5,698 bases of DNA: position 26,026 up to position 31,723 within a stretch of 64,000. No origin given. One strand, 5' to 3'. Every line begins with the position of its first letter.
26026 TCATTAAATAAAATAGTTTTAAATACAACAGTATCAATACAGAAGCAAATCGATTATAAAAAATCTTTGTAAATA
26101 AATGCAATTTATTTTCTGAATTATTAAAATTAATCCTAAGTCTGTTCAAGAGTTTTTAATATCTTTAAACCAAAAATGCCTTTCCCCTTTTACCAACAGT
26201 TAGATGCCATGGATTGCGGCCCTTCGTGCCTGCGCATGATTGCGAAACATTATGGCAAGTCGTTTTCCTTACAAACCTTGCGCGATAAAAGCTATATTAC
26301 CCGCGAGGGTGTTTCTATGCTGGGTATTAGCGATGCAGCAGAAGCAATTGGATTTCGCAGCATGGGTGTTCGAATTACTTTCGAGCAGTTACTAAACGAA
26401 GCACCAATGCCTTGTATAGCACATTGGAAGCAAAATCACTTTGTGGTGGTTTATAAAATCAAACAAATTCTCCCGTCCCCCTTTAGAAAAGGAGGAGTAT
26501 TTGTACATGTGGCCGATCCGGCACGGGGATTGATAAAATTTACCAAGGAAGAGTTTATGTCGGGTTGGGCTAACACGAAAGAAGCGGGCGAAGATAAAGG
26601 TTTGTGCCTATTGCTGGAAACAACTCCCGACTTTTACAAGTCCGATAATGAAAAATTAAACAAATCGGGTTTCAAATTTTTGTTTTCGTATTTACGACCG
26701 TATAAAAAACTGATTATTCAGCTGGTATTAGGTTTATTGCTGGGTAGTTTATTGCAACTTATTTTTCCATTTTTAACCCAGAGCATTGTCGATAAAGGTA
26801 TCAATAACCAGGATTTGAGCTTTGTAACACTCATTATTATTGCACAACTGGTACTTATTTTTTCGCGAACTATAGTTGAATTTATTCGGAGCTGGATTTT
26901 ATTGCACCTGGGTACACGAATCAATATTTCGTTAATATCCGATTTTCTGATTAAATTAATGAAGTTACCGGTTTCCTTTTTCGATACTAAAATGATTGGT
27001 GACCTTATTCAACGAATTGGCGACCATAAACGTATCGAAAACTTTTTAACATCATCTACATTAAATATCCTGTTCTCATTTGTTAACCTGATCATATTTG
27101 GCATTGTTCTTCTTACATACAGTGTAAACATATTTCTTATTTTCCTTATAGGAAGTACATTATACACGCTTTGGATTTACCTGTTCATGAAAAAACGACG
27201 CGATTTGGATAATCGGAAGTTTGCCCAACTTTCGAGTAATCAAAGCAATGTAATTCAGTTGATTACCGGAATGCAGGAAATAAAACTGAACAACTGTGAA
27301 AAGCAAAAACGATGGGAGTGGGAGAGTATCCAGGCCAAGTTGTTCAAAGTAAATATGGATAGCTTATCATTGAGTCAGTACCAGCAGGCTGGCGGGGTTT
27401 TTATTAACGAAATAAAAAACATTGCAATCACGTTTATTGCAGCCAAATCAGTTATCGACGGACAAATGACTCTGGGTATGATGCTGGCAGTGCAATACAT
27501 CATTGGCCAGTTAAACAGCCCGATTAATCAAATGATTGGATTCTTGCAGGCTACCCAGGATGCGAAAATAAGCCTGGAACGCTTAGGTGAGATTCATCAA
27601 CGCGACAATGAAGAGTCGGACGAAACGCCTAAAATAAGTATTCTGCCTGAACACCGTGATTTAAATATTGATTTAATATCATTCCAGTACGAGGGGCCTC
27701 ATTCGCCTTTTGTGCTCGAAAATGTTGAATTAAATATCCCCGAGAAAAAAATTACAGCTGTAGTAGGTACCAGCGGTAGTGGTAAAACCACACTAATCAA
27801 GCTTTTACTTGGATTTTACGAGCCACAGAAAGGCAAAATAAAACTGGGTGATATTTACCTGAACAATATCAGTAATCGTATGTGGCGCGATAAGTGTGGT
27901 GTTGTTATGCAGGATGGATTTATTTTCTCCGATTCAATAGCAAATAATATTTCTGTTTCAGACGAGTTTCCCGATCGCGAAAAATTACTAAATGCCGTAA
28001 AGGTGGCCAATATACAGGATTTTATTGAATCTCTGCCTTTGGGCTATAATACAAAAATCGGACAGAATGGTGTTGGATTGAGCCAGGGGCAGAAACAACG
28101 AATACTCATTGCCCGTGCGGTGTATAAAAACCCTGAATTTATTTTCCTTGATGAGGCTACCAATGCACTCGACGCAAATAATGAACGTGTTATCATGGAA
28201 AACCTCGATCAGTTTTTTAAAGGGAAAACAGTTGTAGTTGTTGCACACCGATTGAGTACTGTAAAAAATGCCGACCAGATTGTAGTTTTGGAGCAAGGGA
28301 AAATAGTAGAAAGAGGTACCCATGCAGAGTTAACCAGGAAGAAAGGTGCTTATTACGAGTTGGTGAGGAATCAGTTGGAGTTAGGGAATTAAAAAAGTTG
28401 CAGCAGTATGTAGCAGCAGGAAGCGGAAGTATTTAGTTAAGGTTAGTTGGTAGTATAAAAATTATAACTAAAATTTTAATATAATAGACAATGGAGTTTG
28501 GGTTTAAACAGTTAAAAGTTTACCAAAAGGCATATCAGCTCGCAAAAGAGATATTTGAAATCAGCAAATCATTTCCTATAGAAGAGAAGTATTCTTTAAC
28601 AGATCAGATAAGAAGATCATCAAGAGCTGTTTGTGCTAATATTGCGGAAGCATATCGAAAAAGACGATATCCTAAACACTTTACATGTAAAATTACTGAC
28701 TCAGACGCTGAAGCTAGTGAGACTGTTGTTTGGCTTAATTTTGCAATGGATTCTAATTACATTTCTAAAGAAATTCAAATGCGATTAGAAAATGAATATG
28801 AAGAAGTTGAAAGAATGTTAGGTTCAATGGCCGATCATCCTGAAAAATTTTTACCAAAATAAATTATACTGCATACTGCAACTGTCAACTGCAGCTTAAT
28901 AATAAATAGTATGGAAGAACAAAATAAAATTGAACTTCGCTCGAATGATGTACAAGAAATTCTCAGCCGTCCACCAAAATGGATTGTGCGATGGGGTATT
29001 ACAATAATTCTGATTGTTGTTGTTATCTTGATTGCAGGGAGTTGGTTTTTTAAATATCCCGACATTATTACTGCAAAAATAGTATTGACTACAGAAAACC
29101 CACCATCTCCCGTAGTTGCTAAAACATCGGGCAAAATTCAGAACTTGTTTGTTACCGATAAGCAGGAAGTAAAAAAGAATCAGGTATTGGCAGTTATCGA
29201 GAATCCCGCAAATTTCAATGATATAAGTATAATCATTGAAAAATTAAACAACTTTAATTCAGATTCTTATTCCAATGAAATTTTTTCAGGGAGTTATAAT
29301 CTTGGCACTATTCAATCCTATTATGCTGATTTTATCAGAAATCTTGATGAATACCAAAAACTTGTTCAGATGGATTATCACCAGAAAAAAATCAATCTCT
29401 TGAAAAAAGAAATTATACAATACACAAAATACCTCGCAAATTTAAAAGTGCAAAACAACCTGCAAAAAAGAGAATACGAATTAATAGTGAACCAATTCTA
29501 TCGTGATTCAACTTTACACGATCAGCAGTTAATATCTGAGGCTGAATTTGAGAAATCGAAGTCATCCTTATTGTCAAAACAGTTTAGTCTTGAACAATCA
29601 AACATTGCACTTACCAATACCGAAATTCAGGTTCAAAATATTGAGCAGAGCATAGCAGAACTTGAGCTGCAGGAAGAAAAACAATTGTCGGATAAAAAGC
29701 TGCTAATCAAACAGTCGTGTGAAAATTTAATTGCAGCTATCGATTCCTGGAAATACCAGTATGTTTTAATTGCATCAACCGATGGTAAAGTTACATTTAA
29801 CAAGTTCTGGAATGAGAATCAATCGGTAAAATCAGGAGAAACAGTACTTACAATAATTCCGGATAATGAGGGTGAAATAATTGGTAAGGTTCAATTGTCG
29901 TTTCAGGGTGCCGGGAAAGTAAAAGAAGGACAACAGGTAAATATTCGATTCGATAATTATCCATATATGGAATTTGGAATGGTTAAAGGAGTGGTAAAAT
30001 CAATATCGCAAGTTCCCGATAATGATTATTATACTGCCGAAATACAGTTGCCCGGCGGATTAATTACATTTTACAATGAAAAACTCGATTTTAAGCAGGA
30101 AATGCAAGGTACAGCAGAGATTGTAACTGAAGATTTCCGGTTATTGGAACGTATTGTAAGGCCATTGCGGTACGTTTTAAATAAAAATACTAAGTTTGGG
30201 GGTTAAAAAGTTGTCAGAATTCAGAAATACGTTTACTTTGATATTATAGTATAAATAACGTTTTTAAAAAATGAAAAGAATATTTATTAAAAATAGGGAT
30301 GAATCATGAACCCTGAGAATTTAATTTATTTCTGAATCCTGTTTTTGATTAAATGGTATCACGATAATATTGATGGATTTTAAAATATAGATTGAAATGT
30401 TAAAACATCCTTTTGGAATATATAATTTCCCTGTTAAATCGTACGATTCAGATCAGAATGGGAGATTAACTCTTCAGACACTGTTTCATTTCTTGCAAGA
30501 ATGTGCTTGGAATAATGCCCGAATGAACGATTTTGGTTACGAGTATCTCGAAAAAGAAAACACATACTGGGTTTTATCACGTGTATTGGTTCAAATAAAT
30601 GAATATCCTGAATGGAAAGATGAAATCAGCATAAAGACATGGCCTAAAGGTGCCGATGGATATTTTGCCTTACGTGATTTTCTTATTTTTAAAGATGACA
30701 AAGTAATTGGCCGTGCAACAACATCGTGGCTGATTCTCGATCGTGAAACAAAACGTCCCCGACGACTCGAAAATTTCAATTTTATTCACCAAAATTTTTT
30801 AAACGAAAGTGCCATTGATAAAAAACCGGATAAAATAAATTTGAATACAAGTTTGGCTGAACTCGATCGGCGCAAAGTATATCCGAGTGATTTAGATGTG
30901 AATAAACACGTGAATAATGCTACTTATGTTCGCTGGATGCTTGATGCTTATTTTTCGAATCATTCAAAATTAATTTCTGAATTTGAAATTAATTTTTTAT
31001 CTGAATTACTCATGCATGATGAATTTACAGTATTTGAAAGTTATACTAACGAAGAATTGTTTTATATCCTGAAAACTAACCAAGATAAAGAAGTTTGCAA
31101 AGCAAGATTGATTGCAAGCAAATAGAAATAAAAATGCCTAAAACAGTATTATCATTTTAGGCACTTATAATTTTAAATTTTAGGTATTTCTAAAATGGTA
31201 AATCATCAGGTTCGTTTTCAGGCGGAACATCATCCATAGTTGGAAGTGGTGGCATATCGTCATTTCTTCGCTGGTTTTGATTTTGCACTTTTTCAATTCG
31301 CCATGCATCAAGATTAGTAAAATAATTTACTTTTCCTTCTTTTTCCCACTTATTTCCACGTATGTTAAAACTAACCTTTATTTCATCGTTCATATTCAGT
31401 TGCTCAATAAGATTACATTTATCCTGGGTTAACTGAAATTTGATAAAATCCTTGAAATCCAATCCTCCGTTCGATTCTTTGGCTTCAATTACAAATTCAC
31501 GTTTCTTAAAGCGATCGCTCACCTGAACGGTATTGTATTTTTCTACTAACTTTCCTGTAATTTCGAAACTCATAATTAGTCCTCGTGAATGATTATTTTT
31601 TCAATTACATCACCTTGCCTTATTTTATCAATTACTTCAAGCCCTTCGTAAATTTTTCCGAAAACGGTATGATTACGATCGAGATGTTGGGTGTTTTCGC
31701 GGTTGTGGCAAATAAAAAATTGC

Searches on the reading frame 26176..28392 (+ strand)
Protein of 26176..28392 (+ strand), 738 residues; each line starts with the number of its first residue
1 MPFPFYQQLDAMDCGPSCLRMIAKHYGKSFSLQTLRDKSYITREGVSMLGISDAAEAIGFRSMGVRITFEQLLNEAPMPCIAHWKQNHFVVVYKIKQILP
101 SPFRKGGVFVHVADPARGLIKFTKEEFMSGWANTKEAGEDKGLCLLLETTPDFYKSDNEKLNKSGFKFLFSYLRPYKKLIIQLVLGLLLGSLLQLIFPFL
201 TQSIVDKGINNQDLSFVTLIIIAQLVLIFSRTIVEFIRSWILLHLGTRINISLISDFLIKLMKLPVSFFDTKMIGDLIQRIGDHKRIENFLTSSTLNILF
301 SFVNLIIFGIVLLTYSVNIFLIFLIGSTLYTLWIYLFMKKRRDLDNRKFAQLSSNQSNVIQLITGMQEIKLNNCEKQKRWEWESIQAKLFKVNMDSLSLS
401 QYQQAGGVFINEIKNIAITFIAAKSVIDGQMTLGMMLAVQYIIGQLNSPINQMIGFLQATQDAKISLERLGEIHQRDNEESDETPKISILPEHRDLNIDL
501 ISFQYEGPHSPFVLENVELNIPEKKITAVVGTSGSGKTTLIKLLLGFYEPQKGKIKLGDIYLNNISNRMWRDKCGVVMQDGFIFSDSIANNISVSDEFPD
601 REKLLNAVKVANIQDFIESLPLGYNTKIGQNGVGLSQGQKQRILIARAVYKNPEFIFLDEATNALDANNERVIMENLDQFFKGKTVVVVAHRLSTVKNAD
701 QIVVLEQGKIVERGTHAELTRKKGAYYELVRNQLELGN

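Call 5: search_protein_families(library=pfam, proteins=[window:26176-28392:+], max_evalue=0.01)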
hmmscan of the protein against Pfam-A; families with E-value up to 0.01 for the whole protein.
window:26176-28392:+ (738 aa): 10 families
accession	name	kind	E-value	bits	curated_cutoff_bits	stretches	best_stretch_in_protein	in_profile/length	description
PF00664.28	ABC_membrane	-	1e-33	117.7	28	1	183-449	4-273/274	ABC transporter transmembrane region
PF03412.21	Peptidase_C39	-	1.5e-31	109.4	22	1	4-133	3-123/133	Peptidase C39 family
PF00005.33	ABC_tran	-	5.1e-30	105.3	25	1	514-663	1-137/137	ABC transporter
PF02463.25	SMC_N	-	6.3e-08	32.8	40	1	523-706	23-212/220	RecF/RecN/SMC N terminal domain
PF13401.12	AAA_22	-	1.7e-05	25.6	27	1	524-685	5-115/130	AAA domain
PF09818.15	ABC_ATPase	-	0.0009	18.8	23.2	0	520-544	76-99/283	P-loop domain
PF13555.12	AAA_29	-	0.0038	17.4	27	0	518-541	16-39/61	P-loop containing region of AAA domain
PF05783.17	DLIC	-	0.0054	16.1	19.7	1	520-582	21-83/471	Dynein light intermediate chain (DLIC)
PF03193.22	RsgA_GTPase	-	0.0061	16.8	30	0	520-552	103-134/174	RsgA GTPase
PF13173.12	AAA_14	-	0.0088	16.5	27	0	524-549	2-27/129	AAA domain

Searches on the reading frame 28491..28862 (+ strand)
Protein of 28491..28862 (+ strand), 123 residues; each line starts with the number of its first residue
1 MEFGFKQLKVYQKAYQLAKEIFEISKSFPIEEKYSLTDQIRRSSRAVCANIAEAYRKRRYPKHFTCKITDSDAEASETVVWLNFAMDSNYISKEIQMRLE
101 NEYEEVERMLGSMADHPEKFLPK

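Call 5: search_protein_families(library=pfam, proteins=[window:28491-28862:+], max_evalue=0.01)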
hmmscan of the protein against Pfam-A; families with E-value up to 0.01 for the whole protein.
window:28491-28862:+ (123 aa): 2 families
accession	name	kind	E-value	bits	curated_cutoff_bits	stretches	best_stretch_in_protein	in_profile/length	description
PF05635.17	23S_rRNA_IVP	-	1.6e-32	112.3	33.8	1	6-111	1-105/106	23S rRNA-intervening sequence protein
PF22296.2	bAvd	-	6.9e-10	39.8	40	1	11-114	4-104/107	bAvd-like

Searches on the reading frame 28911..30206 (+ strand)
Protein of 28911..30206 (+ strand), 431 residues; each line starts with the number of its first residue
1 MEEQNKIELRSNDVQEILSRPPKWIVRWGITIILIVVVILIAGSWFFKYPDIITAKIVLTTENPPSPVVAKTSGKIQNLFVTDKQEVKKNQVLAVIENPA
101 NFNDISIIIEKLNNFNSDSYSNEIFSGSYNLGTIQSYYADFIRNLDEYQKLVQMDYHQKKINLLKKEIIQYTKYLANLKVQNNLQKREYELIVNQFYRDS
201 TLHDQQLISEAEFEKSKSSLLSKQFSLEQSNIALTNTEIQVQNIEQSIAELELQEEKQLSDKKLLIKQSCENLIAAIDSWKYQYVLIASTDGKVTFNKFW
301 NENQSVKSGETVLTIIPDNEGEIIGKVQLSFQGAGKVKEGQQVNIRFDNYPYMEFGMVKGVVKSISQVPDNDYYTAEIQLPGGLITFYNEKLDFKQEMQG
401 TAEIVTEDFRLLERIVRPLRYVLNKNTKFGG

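Call 5: search_protein_families(library=pfam, proteins=[window:28911-30206:+], max_evalue=0.01)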
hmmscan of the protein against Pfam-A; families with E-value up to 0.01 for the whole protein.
window:28911-30206:+ (431 aa): 3 families
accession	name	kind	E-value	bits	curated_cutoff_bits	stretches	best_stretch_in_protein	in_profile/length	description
PF13437.12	HlyD_3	-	2.6e-12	47.8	22.2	1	286-380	2-93/106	HlyD family secretion protein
PF16576.10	HlyD_D23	-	2e-05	24.4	30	0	258-377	80-196/214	Barrel-sandwich domain of CusB or HlyD membrane-fusion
PF13533.13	Biotin_lipoyl_2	-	0.0011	19.2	29.8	1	70-97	5-32/32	Biotin-lipoyl like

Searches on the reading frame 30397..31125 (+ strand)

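Call 5: search_protein_families(library=pfam, proteins=[window:30397-31125:+], max_evalue=0.01)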
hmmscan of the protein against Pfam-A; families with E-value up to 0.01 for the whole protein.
window:30397-31125:+ (242 aa): 3 families
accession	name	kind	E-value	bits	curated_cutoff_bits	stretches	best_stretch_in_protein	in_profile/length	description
PF01643.23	Acyl-ACP_TE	-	7.2e-24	84.4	23.7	1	10-125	7-124/131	Acyl-ACP thioesterase N-terminal domain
PF20791.3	Acyl-ACP_TE_C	-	1e-08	35.7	21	1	160-211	13-66/101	Acyl-ACP thioesterase C-terminal domain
PF13279.12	4HBT_2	-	3.4e-07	31.2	25.5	1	162-186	2-26/122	Thioesterase-like superfamily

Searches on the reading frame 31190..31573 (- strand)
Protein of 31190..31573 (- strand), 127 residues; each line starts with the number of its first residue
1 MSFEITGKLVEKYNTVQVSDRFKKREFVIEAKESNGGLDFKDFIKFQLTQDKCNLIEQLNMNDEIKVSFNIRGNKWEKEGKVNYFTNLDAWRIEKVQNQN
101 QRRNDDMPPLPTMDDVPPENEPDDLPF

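Call 5: search_protein_families(library=pfam, proteins=[window:31190-31573:-], max_evalue=0.01)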
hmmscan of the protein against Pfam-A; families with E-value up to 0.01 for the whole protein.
window:31190-31573:- (127 aa): 1 family
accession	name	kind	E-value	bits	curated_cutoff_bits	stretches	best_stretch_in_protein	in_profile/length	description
PF11325.14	DUF3127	-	1.8e-22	79.8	27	1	4-94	1-85/85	Domain of unknown function (DUF3127)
